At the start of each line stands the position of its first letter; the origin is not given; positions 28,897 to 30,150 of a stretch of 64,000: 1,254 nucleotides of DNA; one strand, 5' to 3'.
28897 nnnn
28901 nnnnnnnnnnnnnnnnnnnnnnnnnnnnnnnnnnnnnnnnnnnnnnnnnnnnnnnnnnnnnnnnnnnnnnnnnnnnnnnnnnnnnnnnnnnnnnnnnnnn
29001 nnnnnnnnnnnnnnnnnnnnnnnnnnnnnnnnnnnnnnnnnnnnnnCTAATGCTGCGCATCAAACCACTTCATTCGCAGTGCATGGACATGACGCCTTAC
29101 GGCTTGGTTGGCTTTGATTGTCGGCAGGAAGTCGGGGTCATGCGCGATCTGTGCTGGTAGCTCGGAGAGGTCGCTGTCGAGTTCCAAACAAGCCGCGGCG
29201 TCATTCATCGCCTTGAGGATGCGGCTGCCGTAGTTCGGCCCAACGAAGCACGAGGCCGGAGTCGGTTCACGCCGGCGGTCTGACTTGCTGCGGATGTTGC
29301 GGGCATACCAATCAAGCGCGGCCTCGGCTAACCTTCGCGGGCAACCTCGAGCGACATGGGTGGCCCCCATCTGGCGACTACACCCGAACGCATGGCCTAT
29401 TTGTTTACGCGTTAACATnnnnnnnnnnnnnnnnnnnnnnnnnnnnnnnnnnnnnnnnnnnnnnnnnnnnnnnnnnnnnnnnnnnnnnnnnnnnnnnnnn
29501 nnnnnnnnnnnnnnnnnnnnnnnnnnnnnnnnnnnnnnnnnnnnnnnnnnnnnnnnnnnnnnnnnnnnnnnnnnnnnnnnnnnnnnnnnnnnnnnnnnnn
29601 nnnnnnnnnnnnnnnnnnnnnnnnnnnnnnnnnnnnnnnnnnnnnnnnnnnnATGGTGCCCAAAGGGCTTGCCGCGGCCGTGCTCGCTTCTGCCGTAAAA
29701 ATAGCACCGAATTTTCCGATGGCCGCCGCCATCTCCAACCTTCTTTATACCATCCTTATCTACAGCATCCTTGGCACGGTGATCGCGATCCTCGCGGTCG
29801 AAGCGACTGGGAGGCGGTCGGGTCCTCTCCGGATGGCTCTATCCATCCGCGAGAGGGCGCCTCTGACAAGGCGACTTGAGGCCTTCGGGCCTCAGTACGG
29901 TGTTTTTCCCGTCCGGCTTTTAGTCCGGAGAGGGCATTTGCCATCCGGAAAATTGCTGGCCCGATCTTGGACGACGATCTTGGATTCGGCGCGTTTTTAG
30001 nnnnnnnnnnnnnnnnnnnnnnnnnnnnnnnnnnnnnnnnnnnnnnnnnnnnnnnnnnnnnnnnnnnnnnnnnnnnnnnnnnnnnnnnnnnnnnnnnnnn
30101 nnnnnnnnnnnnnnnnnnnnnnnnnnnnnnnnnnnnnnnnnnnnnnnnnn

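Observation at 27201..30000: Accessory patch downstream of tRNA-Lys: low-GC LRR gene, truncated PEP-CTERM gene, phage-like ORF and antiporter fragment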

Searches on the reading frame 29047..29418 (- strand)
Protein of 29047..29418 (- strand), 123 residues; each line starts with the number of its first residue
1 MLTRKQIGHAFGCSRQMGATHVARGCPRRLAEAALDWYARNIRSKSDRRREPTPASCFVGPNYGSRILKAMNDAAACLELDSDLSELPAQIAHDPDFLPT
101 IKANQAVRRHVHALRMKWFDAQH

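Call 5: search_protein_families(library=pfam, proteins=[window:29047-29418:-], max_evalue=0.1)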
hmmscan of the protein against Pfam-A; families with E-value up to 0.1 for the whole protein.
window:29047-29418:- (123 aa): 0 families

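Call 21: search_protein_families(library=pfam, proteins=[window:29047-29418:-], max_evalue=10)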
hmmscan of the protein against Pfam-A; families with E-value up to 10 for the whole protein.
window:29047-29418:- (123 aa): 0 families

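Call 22: search_protein_families(library=phrogs, proteins=[window:29047-29418:-], max_evalue=1)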
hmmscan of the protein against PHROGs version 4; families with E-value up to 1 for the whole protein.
window:29047-29418:- (123 aa): 1 family
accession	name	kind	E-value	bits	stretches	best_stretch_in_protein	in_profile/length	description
phrog_10446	-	unknown function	0.13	13.2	1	67-81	16-30/42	-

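Call 53: find_related_loci(query=A1, collection=metagenome_contigs, flank=8000)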
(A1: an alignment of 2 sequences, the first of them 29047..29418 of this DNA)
Query A1 (123 aa) in metagenome_contigs; peptide patterns used: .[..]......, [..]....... (x = any residue, [..] = any of these).
156 stretches matched a pattern; 2 encode a relative of the query (tblastn E <= 1e-3); 2 distinct loci.
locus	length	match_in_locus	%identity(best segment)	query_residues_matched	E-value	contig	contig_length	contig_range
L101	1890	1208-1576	100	1-123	4e-88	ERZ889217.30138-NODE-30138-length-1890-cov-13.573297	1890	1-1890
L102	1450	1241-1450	71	1-70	3e-33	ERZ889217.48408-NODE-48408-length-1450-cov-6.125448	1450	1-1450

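Call 54: find_related_loci(query=A1, collection=viral_contigs, flank=8000)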
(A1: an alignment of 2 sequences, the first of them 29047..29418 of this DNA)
Query A1 (123 aa) in viral_contigs; peptide patterns used: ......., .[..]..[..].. (x = any residue, [..] = any of these).
22 stretches matched a pattern, but none encodes a relative of the query by tblastn (E <= 1e-3).

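Call 67: search_protein_families(library=ncbifam, proteins=[window:29047-29418:-], max_evalue=0.1)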
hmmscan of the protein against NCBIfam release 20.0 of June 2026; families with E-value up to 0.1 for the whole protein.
window:29047-29418:- (123 aa): 0 families
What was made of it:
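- On Excisionase / Nu1-type winged-HTH small DNA-binding proteins: Window orf123 has no PHROGs hit better than E 0.1 and no Pfam or NCBIfam hit (calls 21, 22, 67).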

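Call 70: search_protein_families(library=phrogs, proteins=[L102:523-1122:+, L102:30-212:+, L102:176-589:+], max_evalue=0.1)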
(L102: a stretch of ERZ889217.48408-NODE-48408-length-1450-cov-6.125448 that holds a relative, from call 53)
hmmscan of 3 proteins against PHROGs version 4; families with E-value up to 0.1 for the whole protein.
L102:523-1122:+ (199 aa): 1 family
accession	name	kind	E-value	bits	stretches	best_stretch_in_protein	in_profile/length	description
phrog_10714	-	unknown function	0.094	14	0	120-174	32-86/109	-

L102:30-212:+ (60 aa): 0 families

L102:176-589:+ (137 aa): 0 families

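Call 73: predict_structure(protein=window:29047-29418:-)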
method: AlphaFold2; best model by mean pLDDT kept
length: 123 residues; sequences in the alignment: 1
mean_pLDDT: 63.8   pTM: 0.55
mean pLDDT of the five models: 63.8, 60.4, 42.1, 37.2, 36.9
residues with pLDDT >= 90: 0; 70-90: 45; 50-70: 66; < 50: 12
segments of 3 or more residues with pLDDT < 50: 14-21
pLDDT, mean of each block of 10 residues (from residue 1): 51 48 60 75 58 57 61 76 69 59 72 79 69
secondary structure, 60 per line:
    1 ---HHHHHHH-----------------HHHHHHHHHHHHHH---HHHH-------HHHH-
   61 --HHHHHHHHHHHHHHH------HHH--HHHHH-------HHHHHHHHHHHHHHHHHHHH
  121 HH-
elements in order: H4-10 H28-41 H45-48 H56-59 H63-77 H89-93 H101-122

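Call 86: fold_search(model_id=the predicted structure, library=pdb)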
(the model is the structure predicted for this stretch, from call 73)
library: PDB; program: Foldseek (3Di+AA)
matches with E <= 10: 15; with E <= 0.001: 0
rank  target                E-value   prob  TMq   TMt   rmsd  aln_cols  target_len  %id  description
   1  6dg6_C                4.5e+00  0.12  0.33  0.38   7.9        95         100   10  Structure of a de novo designed Interleukin-2/Interleukin-15 mimetic (released 2019-01-16)
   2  7tpb_D                4.5e+00  0.02  0.16  0.11  13.4       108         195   15  p120RasGAP SH3 domain in complex with DLC1 RhoGAP domain (released 2022-08-03)
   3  3kyi_A                5.0e+00  0.13  0.37  0.36   6.8       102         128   15  Crystal structure of the phosphorylated P1 domain of CheA3 in complex with CheY6 from R. sphaeroides (released 2010-02-16)
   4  2yqy_B                6.1e+00  0.02  0.17  0.17  14.6       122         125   16  Crystal structure of TT2238, a four-helix bundle protein (released 2008-03-04)
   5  4nt1_D                6.4e+00  0.02  0.17  0.12  13.9       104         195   13  Crystal structure of apo-form of Arabidopsis ACD11 (accelerated-cell-death 11) at 1.8 Angstrom resolution (released 2014-02-05)
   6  2n2h_MODEL_1_B        6.7e+00  0.11  0.40  0.40  13.2       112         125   13  Solution structure of Sds3 in complex with Sin3A (released 2015-07-15)
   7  6o3x_A                7.1e+00  0.02  0.19  0.17  10.5       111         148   22  Crystal structure of yeast Nrd1 CID in complex with Sen1 NIM2 (released 2019-06-05)
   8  7tpb_F                7.5e+00  0.01  0.16  0.11  13.6       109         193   15  p120RasGAP SH3 domain in complex with DLC1 RhoGAP domain (released 2022-08-03)
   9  1qgk_A                7.8e+00  0.02  0.19  0.05  11.4       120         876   17  STRUCTURE OF IMPORTIN BETA BOUND TO THE IBB DOMAIN OF IMPORTIN ALPHA (released 1999-05-24)
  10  1cnt_1                8.2e+00  0.04  0.26  0.22  15.0       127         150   10  CILIARY NEUROTROPHIC FACTOR (released 1997-03-26)
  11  8dpv                  8.2e+00  0.03  0.22  0.17   9.7       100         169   18  The crystal structure of Interleukin-11, W147A mutant (released 2023-11-29)
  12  2r9g_L                8.7e+00  0.02  0.20  0.15  12.3       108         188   14  Crystal structure of the C-terminal fragment of AAA ATPase from Enterococcus faecium (released 2007-10-02)
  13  2iu1                  9.1e+00  0.03  0.22  0.16  11.3       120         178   12  Crystal structure of eIF5 C-terminal domain (released 2006-06-01)
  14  6dg6_D                9.6e+00  0.07  0.33  0.38   7.8        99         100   10  Structure of a de novo designed Interleukin-2/Interleukin-15 mimetic (released 2019-01-16)
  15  8dps_B                9.6e+00  0.02  0.21  0.18  13.7       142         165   16  The structure of the interleukin 11 signalling complex, truncated gp130 (released 2023-11-29)
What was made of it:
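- On Excisionase / Nu1-type winged-HTH small DNA-binding proteins: Foldseek against PDB found nothing at E < 1 (calls 73, 86).
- Tried and rejected: Foldseek against PDB gave only E > 4 matches to unrelated helical bundles, so it was discarded as uninformative (calls 73, 86).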

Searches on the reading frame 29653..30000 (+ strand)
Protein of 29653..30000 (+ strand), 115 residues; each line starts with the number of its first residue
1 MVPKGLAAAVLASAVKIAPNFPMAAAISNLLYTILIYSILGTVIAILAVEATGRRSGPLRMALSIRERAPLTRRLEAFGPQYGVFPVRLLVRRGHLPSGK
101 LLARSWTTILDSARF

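Call 59: search_protein_representatives(protein=window:29653-30000:+)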
Query: 115 residues. Proteins with E-value up to 0.001 (for the whole library): 5; up to 1e-10: 3; up to 1e-30: 2. The best 5 are listed.
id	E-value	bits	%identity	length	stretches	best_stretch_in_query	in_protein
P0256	2.8e-64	230.5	100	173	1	1-115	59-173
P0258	5.6e-63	226.3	98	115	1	1-115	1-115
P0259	2.8e-20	89.1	96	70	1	1-53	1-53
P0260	9.3e-05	39.2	47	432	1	1-53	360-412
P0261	6.6e-04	36.5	47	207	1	1-51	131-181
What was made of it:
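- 29498..29866 (+): Relic of the last ~120 codons of a ~430-aa Na+/H+ exchanger-family gene, with two frameshifts (about 29650 and about 29803). phmmer hit to P0260 (call 59).
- Tried and rejected: The exhaustive HMMER search was needed to reach a real antiporter (call 59).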

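Call 62: search_protein_families(library=pfam, proteins=[P0260, P0261, P0259], max_evalue=0.01)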
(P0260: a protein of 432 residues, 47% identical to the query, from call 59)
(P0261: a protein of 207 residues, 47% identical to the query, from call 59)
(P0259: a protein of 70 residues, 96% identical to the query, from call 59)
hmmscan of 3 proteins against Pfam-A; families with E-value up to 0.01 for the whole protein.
P0260 (432 aa): 1 family
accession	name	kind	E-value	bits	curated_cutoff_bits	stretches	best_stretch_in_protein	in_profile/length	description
PF00999.27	Na_H_Exchanger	-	1.2e-36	126.9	26.2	1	27-401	5-367/375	Sodium/hydrogen exchanger, transmembrane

P0261 (207 aa): 1 family
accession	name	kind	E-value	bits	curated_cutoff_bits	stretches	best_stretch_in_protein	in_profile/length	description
PF00999.27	Na_H_Exchanger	-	1.3e-11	44.5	26.2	1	6-174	215-372/375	Sodium/hydrogen exchanger, transmembrane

P0259 (70 aa): 0 families
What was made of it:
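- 29498..29866 (+): P0260 is Na_H_Exchanger at 1.2e-36 (call 62).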
